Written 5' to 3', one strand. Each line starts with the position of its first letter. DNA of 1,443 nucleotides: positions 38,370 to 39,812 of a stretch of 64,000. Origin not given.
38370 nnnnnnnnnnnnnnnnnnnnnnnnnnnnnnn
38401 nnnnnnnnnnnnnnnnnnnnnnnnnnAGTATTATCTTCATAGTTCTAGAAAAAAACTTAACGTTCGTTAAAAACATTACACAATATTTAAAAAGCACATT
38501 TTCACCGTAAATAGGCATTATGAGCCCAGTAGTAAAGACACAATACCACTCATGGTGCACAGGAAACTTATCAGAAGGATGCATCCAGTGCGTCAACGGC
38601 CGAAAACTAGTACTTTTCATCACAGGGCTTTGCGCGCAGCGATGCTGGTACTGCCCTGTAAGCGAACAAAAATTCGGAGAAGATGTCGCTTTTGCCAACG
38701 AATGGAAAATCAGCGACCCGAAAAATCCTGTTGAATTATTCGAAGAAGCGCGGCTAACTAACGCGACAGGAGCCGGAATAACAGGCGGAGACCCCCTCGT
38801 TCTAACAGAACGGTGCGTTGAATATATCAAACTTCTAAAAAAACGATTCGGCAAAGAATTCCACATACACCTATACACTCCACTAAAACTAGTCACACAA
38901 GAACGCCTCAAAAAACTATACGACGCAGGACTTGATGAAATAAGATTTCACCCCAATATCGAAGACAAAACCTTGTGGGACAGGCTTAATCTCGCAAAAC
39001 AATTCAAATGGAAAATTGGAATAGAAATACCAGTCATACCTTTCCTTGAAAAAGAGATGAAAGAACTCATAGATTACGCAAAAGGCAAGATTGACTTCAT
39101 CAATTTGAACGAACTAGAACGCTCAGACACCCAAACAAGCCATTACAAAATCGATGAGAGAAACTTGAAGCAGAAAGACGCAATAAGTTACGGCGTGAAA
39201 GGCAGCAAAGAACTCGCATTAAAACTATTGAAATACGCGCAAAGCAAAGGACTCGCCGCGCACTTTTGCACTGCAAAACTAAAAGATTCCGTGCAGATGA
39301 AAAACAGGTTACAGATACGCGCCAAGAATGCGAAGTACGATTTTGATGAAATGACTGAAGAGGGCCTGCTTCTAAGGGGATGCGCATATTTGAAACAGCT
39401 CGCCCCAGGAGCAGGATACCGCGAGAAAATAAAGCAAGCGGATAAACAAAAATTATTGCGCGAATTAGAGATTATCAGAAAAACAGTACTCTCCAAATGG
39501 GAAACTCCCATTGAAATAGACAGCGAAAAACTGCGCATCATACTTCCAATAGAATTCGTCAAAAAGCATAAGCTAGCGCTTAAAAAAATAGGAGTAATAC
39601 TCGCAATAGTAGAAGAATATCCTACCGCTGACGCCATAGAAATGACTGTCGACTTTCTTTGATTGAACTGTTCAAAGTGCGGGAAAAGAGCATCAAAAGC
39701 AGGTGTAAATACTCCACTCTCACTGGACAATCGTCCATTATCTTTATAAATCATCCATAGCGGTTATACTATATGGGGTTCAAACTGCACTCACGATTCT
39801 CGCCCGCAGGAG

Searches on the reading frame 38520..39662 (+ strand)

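Call 53: search_protein_families(library=pfam, proteins=[window:38520-39662:+], max_evalue=0.001)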
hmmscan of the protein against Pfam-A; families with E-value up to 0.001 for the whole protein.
window:38520-39662:+ (380 aa): 2 families
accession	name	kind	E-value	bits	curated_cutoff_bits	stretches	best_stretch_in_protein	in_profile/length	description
PF04055.27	Radical_SAM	-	3.1e-13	50.7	29.5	1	34-149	3-113/166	Radical SAM superfamily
PF13353.11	Fer4_12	-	0.00028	21.6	22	1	27-124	5-94/137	4Fe-4S single cluster domain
